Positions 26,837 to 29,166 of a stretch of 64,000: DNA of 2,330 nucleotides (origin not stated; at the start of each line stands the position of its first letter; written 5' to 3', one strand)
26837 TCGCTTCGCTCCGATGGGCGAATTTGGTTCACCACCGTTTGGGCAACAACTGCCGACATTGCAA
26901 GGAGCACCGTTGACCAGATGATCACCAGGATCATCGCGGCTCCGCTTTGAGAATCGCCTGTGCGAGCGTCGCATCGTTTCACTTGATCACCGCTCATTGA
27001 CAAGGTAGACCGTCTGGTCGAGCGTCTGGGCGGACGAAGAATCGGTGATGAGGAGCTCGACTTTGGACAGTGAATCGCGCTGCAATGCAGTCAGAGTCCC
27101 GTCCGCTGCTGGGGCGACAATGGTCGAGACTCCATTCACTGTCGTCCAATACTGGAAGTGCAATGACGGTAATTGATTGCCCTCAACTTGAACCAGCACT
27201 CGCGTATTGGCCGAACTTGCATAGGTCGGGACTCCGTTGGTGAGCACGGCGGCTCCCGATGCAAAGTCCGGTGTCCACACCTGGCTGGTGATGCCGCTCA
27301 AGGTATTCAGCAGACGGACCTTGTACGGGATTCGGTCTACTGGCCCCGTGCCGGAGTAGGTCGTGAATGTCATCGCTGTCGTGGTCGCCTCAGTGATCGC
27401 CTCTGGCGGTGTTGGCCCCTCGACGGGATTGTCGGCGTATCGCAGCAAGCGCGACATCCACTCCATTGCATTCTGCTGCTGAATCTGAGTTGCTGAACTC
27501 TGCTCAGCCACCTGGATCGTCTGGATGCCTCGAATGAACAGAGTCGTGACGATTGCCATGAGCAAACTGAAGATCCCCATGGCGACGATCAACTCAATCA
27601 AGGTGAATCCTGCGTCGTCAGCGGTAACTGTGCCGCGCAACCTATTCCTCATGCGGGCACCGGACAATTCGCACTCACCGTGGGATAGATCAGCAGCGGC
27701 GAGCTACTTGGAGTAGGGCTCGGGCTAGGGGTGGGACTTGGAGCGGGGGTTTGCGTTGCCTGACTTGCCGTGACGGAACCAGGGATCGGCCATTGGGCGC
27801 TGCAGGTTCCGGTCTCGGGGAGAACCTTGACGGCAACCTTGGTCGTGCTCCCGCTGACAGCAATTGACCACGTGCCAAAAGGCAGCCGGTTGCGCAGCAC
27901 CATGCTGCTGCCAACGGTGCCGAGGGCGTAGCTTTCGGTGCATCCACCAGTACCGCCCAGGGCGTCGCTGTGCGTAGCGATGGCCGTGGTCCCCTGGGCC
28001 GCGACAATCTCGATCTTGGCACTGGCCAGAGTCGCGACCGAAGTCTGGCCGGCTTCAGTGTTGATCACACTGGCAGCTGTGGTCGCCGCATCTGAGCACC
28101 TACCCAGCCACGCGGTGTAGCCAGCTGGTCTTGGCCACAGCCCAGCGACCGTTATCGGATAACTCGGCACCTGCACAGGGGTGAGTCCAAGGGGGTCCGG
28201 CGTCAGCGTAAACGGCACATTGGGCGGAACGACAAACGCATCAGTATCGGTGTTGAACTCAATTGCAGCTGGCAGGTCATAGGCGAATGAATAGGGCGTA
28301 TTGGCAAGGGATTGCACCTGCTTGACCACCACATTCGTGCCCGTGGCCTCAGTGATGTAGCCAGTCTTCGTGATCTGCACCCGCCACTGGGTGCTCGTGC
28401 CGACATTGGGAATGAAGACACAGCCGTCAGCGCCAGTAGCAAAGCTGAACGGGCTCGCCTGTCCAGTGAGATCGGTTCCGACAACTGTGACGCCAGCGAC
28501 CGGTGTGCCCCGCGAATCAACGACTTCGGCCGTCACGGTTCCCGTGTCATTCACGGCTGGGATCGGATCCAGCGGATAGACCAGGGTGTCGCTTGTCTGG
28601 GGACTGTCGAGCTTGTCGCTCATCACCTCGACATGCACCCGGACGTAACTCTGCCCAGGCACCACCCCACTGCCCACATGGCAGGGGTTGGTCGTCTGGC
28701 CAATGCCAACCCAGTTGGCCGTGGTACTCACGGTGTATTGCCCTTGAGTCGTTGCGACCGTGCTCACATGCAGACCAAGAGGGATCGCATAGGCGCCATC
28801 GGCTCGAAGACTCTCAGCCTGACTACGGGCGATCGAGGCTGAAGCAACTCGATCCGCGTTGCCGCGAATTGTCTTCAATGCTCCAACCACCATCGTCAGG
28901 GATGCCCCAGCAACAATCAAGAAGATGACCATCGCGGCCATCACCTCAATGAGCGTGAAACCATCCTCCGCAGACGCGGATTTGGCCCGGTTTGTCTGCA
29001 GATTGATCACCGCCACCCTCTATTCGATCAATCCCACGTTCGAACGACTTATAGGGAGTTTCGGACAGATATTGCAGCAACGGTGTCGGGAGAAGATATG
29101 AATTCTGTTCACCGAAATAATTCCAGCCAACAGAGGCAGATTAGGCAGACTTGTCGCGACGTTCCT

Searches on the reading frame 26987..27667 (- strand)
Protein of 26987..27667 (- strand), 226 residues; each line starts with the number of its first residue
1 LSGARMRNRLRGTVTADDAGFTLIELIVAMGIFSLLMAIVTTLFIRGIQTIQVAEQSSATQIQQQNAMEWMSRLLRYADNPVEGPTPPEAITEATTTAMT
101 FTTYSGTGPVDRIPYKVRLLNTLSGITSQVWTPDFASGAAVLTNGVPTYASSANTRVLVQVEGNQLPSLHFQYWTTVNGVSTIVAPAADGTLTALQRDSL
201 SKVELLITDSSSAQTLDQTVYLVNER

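Call 109: search_protein_families(library=pfam, proteins=[window:26987-27667:-], max_evalue=0.001)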
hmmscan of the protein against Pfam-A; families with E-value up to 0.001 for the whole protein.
window:26987-27667:- (226 aa): 1 family
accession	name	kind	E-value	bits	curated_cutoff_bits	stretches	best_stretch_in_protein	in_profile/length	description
PF07963.17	N_methyl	-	6.3e-08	32.3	21.2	1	19-40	5-26/27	Prokaryotic N-terminal methylation motif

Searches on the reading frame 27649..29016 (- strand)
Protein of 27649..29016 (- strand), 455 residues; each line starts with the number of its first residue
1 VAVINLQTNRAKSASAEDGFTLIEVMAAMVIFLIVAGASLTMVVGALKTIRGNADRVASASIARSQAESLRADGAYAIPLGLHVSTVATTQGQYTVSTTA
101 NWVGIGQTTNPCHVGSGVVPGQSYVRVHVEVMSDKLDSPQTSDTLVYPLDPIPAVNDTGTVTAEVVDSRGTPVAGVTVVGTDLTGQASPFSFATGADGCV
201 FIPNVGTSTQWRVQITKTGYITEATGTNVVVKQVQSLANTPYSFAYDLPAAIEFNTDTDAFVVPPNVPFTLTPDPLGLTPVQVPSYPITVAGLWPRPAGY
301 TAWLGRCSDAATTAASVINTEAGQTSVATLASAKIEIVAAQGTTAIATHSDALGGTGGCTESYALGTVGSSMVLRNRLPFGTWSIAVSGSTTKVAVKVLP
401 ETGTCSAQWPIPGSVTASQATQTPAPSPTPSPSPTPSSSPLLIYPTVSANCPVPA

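Call 109: search_protein_families(library=pfam, proteins=[window:27649-29016:-], max_evalue=0.001)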
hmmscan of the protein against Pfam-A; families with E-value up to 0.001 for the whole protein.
window:27649-29016:- (455 aa): 2 families
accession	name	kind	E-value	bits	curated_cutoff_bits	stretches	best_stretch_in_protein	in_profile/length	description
PF07963.17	N_methyl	-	4.1e-07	29.7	21.2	1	18-39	5-26/27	Prokaryotic N-terminal methylation motif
PF13620.12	CarboxypepD_reg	-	9.9e-05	23.1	32.3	1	160-236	1-76/82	Carboxypeptidase regulatory-like domain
